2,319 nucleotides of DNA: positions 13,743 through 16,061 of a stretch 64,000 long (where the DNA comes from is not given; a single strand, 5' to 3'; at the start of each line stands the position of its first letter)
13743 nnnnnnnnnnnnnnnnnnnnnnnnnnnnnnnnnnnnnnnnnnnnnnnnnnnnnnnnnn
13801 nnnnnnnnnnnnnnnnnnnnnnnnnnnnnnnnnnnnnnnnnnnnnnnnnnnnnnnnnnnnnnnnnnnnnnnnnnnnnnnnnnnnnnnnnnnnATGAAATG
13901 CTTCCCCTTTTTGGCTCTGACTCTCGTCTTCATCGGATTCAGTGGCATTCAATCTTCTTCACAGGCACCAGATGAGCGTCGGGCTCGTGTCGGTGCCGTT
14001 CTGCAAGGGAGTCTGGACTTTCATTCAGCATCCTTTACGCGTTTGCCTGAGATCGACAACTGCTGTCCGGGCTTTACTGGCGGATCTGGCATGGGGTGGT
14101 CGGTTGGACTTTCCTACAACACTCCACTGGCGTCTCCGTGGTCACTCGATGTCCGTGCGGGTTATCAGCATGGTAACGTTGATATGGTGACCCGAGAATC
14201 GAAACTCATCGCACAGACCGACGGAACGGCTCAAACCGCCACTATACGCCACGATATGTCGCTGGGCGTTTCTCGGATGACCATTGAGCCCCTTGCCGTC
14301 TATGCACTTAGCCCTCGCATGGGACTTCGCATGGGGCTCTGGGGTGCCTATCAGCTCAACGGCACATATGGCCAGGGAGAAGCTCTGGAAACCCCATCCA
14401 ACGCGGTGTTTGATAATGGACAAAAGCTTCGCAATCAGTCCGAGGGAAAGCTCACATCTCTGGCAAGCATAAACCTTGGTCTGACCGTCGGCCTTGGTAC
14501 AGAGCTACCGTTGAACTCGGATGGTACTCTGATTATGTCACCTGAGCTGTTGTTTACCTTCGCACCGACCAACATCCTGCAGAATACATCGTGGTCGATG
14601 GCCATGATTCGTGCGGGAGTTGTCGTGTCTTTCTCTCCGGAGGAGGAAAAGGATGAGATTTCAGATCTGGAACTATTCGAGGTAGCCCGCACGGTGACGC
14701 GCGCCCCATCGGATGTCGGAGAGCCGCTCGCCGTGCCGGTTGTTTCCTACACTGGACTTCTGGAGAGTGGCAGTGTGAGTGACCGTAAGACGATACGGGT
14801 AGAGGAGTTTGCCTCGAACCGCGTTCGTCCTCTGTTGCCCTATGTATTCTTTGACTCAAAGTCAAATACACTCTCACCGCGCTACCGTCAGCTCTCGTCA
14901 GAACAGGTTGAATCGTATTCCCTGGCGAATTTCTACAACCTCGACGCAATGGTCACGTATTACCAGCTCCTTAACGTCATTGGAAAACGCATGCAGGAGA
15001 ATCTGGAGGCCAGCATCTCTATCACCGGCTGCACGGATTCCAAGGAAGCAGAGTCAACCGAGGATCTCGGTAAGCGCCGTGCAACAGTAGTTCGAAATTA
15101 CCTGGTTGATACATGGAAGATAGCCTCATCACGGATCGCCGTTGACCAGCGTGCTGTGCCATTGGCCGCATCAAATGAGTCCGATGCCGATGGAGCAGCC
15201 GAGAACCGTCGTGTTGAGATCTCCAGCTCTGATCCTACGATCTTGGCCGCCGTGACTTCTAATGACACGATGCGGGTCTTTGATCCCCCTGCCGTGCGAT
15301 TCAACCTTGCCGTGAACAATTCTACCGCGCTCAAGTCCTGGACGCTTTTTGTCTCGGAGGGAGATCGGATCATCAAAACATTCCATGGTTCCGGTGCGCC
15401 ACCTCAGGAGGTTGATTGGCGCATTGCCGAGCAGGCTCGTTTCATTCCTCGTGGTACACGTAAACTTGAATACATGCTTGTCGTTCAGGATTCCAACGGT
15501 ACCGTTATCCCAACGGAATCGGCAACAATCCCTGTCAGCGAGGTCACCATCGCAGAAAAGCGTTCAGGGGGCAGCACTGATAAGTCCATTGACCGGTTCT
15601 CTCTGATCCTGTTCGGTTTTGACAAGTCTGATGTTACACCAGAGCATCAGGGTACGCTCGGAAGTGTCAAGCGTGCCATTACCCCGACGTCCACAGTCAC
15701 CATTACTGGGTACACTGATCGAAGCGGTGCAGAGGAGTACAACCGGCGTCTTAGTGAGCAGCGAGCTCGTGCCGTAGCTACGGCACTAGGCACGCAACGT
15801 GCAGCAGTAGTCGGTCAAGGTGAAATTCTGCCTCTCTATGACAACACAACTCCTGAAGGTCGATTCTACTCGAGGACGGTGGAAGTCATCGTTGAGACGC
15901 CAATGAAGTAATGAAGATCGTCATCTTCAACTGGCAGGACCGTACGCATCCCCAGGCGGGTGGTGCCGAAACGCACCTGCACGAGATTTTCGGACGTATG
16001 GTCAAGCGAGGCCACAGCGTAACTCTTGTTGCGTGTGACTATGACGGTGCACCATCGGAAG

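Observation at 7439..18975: Surface module: giant vWA-WD40 T9SS cargo bracketed by two paralogous barrel + double-OmpA proteins, then GT4 and a second T9SS cargo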

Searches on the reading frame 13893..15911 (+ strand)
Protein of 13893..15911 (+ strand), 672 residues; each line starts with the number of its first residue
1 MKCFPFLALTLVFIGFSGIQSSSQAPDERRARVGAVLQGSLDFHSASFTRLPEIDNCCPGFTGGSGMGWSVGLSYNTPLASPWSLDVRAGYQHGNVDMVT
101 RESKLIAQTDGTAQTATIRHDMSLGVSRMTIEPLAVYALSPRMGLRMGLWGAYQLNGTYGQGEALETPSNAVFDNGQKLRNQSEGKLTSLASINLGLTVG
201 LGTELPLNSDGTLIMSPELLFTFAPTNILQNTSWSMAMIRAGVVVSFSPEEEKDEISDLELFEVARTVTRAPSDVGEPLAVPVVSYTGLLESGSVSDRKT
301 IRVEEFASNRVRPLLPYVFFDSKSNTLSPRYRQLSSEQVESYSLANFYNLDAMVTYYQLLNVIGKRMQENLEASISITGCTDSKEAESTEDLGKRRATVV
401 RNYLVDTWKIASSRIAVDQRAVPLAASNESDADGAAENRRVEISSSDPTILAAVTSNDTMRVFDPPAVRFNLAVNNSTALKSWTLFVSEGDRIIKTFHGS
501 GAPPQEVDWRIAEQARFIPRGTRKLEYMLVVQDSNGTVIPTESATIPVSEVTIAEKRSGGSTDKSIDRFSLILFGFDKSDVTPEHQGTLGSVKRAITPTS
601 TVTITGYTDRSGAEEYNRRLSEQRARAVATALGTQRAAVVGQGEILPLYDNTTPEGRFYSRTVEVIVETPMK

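Call 8: search_protein_families(library=pfam, proteins=[window:13893-15911:+], max_evalue=0.01)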
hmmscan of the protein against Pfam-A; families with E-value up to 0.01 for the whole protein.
window:13893-15911:+ (672 aa): 2 families
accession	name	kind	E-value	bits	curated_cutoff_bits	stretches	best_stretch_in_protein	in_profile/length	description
PF00691.25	OmpA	-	6.4e-23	81.4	27.2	2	573-658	1-95/98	OmpA family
PF13505.12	OMP_b-brl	-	0.0038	17.9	28.7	1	19-209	9-142/175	Outer membrane protein beta-barrel domain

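Call 9: search_protein_families(library=ncbifam, proteins=[window:13893-15911:+], max_evalue=0.1)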
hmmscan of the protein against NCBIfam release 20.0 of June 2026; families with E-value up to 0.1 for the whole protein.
window:13893-15911:+ (672 aa): 30 families (the best 25 are shown)
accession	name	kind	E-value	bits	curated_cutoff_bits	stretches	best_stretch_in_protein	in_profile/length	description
NF053611.1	YiaD_Gzip_OmpA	equivalog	9.5e-33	113.6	175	2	571-667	103-206/206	YiaD family glycine zipper/OmpA-like lipoprotein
NF053612.1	anchor_PA1041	equivalog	1.1e-28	100.8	250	2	570-667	131-235/236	PA1041 family peptidoglycan-binding anchor lipoprotein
NF045787.1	OmpABordt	equivalog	1e-22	80.8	200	2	572-666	87-188/194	outer membrane protein OmpA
NF053585.1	OMP_LP_YfiB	equivalog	1.1e-22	80.6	128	2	571-669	57-162/163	outer membrane lipoprotein YfiB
NF053613.1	OMP_toxin_LptF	equivalog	1.1e-21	77.7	400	2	568-667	139-245/256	lipotoxin F family OmpA-related lipoprotein LptF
TIGR03350.1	type_VI_ompA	equivalog_domain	1.5e-17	63.8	139.8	2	573-667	33-137/137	type VI secretion system protein TssL, long form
TIGR02802.1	Pal_lipo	equivalog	1e-14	54.5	125.35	2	572-635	2-67/104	peptidoglycan-associated lipoprotein Pal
NF007804.1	PRK10510.1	equivalog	1.2e-14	54.2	307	2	598-667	142-216/219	OmpA family lipoprotein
NF006508.0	PRK08944.1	subfamily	7e-14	51.8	259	2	581-669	190-289/304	MotB family protein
TIGR03789.1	pdsO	hypoth_equivalog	1.4e-12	47.8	152.2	2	579-664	148-240/243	sortase-associated OmpA-like protein PdsO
NF033763.1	exchanger_TraB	exception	4.7e-12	44.7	700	2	357-448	408-500/522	outer membrane exchange protein TraB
NF005999.0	PRK08126.1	subfamily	5e-12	45.3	571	2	600-667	354-430/432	hypothetical protein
NF045788.1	Omp38Acinit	equivalog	1.5e-11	44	500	2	572-664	243-343/354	outer membrane protein Omp38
NF047726.1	AutTranAdhPGAsTpgA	equivalog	3.4e-11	42.8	350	1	567-634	151-223/268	trimeric autotransporter adhesin/peptidogylcan-associated protein TpgA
NF007424.1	PRK09967.1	equivalog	3.1e-10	40.3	155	1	563-670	45-160/160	OmpA family protein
NF052230.1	T9SS_PorE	exception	1.1e-08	33.8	600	1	572-632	517-579/648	PorE family type IX secretion system protein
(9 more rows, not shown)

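Call 11: find_homologous_proteins(query=window:13893-15911:+, max_evalue=0.00001)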
Query window:13893-15911:+ (672 aa): 133 proteins with E <= 0.00001 among 8000 candidates; the best 120 are listed.
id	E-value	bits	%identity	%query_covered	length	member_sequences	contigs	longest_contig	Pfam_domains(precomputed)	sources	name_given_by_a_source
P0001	0.0e+0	1489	100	100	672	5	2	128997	PF00691.26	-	-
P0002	0.0e+0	1316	87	100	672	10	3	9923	PF00691.26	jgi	jgi:outer membrane protein OmpA-like peptidoglycan-associated protein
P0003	0.0e+0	1278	84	100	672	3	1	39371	PF00691.26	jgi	-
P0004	0.0e+0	1220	80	100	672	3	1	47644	PF00691.26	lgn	-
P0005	0.0e+0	1178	78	99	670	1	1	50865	PF00691.26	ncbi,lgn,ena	-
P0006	0.0e+0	1135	75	99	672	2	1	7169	PF00691.26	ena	-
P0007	0.0e+0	1132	76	99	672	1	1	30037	PF00691.26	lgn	-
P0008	4.5e-288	975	65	96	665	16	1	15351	PF00691.26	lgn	-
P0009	8.6e-283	958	65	96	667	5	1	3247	PF00691.26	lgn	-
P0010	4.0e-280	949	63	96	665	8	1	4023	PF00691.26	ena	-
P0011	1.4e-276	937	64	96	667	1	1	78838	PF00691.26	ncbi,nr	ncbi:MAG: OmpA family protein [Candidatus Kapabacteria bacterium]|nr:OmpA family protein [Candidatus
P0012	1.3e-272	924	62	99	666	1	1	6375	PF00691.26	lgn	-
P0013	1.8e-270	917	60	100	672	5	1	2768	PF00691.26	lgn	-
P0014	5.1e-234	797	55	96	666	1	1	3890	PF00691.26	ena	-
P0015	6.5e-232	790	54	96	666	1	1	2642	PF00691.26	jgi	jgi:outer membrane protein OmpA-like peptidoglycan-associated protein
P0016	9.8e-231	786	53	99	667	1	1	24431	PF00691.26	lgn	-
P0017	1.2e-229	782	55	95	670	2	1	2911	PF00691.26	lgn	-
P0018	1.9e-229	782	54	96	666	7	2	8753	PF00691.26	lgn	-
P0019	2.8e-227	774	54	97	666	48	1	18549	PF00691.26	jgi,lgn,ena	jgi:outer membrane protein OmpA-like peptidoglycan-associated protein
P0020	2.5e-225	768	55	96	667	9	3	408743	PF00691.26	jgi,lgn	-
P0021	1.5e-223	762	52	99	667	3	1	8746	PF00691.26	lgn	-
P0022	2.0e-223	762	52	98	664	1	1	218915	PF00691.26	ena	-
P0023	9.6e-222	756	52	99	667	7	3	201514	PF00691.26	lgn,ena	-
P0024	2.6e-221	755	52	98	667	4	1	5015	PF00691.26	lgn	-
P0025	3.1e-221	754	53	99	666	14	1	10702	PF00691.26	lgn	-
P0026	4.5e-219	747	52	99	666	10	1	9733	PF00691.26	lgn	-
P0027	8.3e-213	727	50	100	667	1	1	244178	PF00691.26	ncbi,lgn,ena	-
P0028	8.5e-213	727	49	100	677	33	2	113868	PF00691.26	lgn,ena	-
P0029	2.0e-212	725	51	96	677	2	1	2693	PF00691.26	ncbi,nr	ncbi:MAG TPA: OmpA family protein [Candidatus Didemnitutus sp.]|nr:OmpA family protein [Candidatus D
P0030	2.6e-212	725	51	96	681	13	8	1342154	PF00691.26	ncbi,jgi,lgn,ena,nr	ncbi:MAG: OmpA family protein [Ignavibacteria bacterium]|nr:OmpA family protein [Ignavibacteria bact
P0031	6.6e-212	724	50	99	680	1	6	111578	PF00691.26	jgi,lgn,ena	-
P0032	1.7e-211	722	52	96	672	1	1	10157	PF00691.26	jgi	jgi:outer membrane protein OmpA-like peptidoglycan-associated protein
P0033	1.2e-208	713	51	95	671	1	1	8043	PF00691.26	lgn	-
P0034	3.9e-208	711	49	99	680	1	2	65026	PF00691.26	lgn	-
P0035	6.3e-208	711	51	96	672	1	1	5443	PF00691.26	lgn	-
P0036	4.9e-203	694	50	96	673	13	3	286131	PF00691.26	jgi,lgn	-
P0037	1.8e-201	689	49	99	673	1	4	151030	PF00691.26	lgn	-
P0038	7.4e-201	687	49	97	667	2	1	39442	PF00691.26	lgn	-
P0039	4.5e-200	685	50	96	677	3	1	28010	PF00691.26,PF13568.13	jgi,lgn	-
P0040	8.2e-199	680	48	99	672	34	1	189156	PF00691.26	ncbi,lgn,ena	-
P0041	1.1e-197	677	47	99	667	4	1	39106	PF00691.26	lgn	-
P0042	4.0e-197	675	48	100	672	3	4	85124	PF00691.26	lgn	-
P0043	4.1e-197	675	50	96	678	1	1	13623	PF00691.26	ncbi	-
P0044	9.5e-195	667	48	99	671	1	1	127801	PF00691.26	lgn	-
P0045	3.7e-194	665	47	97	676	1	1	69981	PF00691.26,PF13568.13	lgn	-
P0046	8.9e-194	664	48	99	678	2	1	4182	PF00691.26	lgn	-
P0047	9.8e-194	664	48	95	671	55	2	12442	PF00691.26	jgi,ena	jgi:outer membrane protein OmpA-like peptidoglycan-associated protein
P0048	3.7e-193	662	48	96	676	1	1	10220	PF00691.26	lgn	-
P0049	5.2e-193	661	47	98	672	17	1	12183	PF00691.26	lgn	-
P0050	2.0e-191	656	45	100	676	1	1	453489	PF00691.26,PF13568.13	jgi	-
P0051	4.9e-191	655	48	99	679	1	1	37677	PF00691.26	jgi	-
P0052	6.9e-191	654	48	99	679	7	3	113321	PF00691.26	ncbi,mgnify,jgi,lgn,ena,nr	ncbi:MAG TPA: OmpA family protein [Chlorobiota bacterium]|mgnify:CR=1 FL=1|nr:OmpA family protein [C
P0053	1.9e-190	653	47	97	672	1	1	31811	PF00691.26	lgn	-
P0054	1.7e-189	650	47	96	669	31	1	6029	PF00691.26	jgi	jgi:outer membrane protein OmpA-like peptidoglycan-associated protein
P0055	1.3e-188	647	46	99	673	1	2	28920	PF00691.26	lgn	-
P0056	4.7e-188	645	46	99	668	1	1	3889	PF00691.26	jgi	jgi:outer membrane protein OmpA-like peptidoglycan-associated protein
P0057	1.8e-187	643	46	100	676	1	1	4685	PF00691.26,PF13568.13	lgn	-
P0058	7.6e-187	641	46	97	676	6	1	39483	PF00691.26,PF13568.13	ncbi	ncbi:hypothetical protein BH10BAC6_BH10BAC6_07200 [soil metagenome]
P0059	1.4e-186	640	45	100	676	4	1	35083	PF00691.26,PF13568.13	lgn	-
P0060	9.7e-185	634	47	95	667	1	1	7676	PF00691.26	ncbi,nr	ncbi:MAG: hypothetical protein FGM24_10025 [Candidatus Kapabacteria bacterium]|nr:hypothetical prote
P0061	2.9e-184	632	47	96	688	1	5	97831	PF00691.26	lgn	-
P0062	1.3e-181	624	45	99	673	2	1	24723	PF00691.26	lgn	-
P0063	1.7e-181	623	46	99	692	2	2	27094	PF00691.26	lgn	-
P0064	2.3e-180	619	46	96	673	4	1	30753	PF00691.26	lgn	-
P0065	4.6e-180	618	45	100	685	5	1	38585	PF00691.26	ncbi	-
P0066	1.6e-179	617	44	100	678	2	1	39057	PF00691.26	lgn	-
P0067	2.5e-179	616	45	100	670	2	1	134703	PF00691.26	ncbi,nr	ncbi:MAG: OmpA family protein [Ignavibacteria bacterium]|nr:OmpA family protein [Ignavibacteria bact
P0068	1.4e-178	614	45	99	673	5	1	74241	PF00691.26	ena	-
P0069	8.5e-177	608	46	96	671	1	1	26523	PF00691.26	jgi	jgi:outer membrane protein OmpA-like peptidoglycan-associated protein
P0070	8.6e-177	608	45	99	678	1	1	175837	PF00691.26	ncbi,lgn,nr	ncbi:MAG: OmpA family protein [Ignavibacteria bacterium]|nr:OmpA family protein [Ignavibacteria bact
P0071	2.9e-175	603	48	86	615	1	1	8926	PF00691.26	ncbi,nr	ncbi:MAG: OmpA family protein, partial [Candidatus Kapabacteria bacterium]|nr:OmpA family protein [C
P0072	1.7e-173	597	45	95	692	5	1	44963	PF00691.26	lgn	-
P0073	2.5e-173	596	45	97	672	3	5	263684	PF00691.26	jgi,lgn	jgi:outer membrane protein OmpA-like peptidoglycan-associated protein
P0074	7.0e-171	588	44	100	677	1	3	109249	PF00691.26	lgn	-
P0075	4.2e-169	582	44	97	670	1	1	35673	PF00691.26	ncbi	-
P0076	5.7e-169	582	55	73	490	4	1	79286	PF00691.26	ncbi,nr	ncbi:MAG: OmpA family protein [Ignavibacteria bacterium]|nr:OmpA family protein [Ignavibacteria bact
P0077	8.4e-168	578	44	98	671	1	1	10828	PF00691.26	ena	-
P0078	1.6e-164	567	43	99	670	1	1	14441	PF00691.26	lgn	-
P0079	7.7e-164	565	55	68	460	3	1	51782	PF00691.26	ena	-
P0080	3.1e-163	563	43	97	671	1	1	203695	PF00691.26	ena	-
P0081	9.0e-161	555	43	95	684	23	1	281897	PF00691.26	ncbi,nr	ncbi:MAG: hypothetical protein D8M52_02340 [Chlorobi bacterium]|nr:hypothetical protein [Chlorobiota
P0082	3.1e-158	546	43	95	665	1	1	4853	PF00691.26,PF13568.13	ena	-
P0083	9.0e-147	509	58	58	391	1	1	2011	PF00691.26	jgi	jgi:outer membrane protein OmpA-like peptidoglycan-associated protein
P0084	3.8e-123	430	48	64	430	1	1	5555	PF00691.26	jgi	jgi:outer membrane protein OmpA-like peptidoglycan-associated protein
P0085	8.7e-121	423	35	99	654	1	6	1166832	PF00691.26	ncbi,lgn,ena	-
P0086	1.3e-120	422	35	99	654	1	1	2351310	PF00691.26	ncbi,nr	ncbi:MAG: OmpA family protein [Ignavibacteria bacterium]|nr:OmpA family protein [Ignavibacteria bact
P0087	3.4e-120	421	35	99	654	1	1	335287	PF00691.26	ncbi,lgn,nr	ncbi:MAG: OmpA family protein [Ignavibacteria bacterium]|nr:OmpA family protein [Ignavibacteria bact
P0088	1.5e-118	415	37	96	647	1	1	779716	PF00691.26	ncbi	-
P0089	2.9e-115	404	34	99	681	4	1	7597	PF00691.26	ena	-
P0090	1.0e-113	399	39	58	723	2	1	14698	PF00691.26,PF13505.13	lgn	-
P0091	1.1e-113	399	39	58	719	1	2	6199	PF00691.26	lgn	-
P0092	7.1e-113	397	34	93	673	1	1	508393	PF00691.26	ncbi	-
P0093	4.4e-111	391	34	99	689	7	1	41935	PF00691.26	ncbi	-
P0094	2.0e-110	388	33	98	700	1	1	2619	PF00691.26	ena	-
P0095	4.2e-110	387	37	97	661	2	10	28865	PF00691.26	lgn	-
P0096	6.8e-110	387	39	58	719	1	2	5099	PF00691.26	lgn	-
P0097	2.4e-108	382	39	58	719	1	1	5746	PF00691.26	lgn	-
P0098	2.6e-108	381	39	58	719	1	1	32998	PF00691.26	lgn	-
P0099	7.6e-108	380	33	98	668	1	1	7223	PF00691.26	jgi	-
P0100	1.4e-107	379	34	100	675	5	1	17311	PF00691.26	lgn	-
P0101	7.7e-107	377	34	95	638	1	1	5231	PF00691.26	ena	-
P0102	1.4e-106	376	33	100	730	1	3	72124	PF00691.26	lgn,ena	-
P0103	6.5e-106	374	33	100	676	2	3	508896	PF00691.26,PF13568.13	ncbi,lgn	-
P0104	8.7e-105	370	35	100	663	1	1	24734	PF00691.26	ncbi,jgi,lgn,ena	jgi:outer membrane protein OmpA-like peptidoglycan-associated protein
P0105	3.2e-104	368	31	99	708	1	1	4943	PF00691.26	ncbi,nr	ncbi:MAG: hypothetical protein QG635_2136 [Bacteroidota bacterium]|nr:hypothetical protein [Bacteroi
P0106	5.6e-104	367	32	100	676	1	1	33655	PF00691.26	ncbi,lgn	-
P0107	1.0e-102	363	35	100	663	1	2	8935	PF00691.26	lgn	-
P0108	1.1e-102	363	33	99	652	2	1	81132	PF00691.26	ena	-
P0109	1.4e-102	363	34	95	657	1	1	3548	PF00691.26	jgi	-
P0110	1.9e-100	355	35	95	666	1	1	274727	PF00691.26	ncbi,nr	ncbi:MAG: OmpA family protein [Ignavibacteria bacterium]|nr:OmpA family protein [Ignavibacteria bact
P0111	3.4e-99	351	42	67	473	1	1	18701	PF00691.26,PF13568.13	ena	-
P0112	9.1e-99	350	33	97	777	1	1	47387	PF00691.26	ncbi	-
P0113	2.9e-98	348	31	100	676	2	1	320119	PF00691.26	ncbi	-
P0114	6.3e-98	347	33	99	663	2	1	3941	PF00691.26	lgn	-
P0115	7.7e-85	304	31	99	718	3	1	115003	PF00691.26,PF13568.13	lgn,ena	-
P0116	8.8e-78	281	32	100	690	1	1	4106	PF00691.26,PF13568.13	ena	-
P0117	8.6e-77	277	31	91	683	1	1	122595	PF00691.26,PF13568.13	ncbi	-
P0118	3.1e-68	249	30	95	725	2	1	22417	PF00691.26,PF13568.13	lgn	-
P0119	7.3e-65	238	32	90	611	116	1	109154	PF00691.26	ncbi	-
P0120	4.7e-61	225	28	100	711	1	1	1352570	PF00691.26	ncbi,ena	-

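Call 13: find_encoding_contigs(protein=P0030, flank=10000, max_places=2)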
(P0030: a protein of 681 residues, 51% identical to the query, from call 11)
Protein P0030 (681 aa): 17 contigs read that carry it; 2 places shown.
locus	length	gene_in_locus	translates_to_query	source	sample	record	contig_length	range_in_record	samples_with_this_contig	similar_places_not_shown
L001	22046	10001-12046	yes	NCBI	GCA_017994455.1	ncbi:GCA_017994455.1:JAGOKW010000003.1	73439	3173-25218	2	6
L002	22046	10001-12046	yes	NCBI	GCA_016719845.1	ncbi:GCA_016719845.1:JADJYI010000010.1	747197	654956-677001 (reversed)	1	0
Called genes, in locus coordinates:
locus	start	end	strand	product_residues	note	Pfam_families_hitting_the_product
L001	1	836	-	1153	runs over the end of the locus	PF13779:DUF4175 (faint)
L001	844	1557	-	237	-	PF13709:DUF4159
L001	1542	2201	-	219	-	PF02527:GidB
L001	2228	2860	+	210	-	PF00535:Glycos_transf_2, PF10111:Glyco_tranf_2_2, PF13641:Glyco_tranf_2_3 (faint)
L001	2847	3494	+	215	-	PF00730:HhH-GPD, PF00633:HHH (weak), PF10576:EndIII_4Fe-2S (weak)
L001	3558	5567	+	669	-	PF00691:OmpA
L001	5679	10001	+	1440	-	PF00092:VWA, PF25175:Beta-prop_WDR5, PF24805:EIF3I, PF24814:WD40_Prp19, PF24817:WD40_WDHD1_1st, PF25172:Beta-prop_WDR3_2nd, PF25173:Beta-prop_WDR3_1st, PF25174:Beta-prop_THOC3, +39 more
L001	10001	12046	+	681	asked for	PF00691:OmpA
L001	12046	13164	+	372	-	PF13439:Glyco_transf_4, PF13579:Glyco_trans_4_4, PF20706:GT4-conflict, PF00534:Glycos_transf_1, PF13692:Glyco_trans_1_4, PF13524:Glyco_trans_1_2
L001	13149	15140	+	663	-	PF17517:IgGFc_binding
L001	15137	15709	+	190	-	PF00849:PseudoU_synth_2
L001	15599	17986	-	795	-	PF01578:Cytochrom_C_asm, PF16327:CcmF_C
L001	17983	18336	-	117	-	-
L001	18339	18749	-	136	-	PF03100:CcmE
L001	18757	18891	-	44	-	PF20077:CcmD_alt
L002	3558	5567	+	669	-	PF00691:OmpA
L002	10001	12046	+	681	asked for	PF00691:OmpA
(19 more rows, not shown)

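Call 14: find_encoding_contigs(protein=P0086, flank=10000, max_places=2)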
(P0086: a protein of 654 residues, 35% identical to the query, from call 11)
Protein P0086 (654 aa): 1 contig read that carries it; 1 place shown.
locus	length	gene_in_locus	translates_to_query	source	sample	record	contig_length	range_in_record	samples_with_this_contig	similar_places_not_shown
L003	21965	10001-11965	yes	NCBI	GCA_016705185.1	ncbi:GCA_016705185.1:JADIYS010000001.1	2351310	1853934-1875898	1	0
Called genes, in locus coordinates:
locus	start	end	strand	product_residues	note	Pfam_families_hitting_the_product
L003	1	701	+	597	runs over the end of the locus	-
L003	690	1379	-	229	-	-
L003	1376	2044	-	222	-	PF04542:Sigma70_r2, PF08281:Sigma70_r4_2, PF04545:Sigma70_r4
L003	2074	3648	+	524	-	-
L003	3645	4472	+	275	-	-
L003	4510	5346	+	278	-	-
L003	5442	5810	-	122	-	-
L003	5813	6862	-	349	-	PF01699:Na_Ca_ex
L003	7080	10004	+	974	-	PF19081:Ig_7 (faint), PF18962:Por_Secre_tail (faint)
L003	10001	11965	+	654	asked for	PF00691:OmpA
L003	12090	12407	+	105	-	PF12840:HTH_20, PF01022:HTH_5, PF12802:MarR_2 (weak)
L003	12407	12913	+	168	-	PF08327:AHSA1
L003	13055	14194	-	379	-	PF03781:FGE-sulfatase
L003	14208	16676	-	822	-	PF00801:PKD (faint)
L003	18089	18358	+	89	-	-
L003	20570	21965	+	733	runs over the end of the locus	PF01839:FG-GAP (faint), PF13517:FG-GAP_3 (weak)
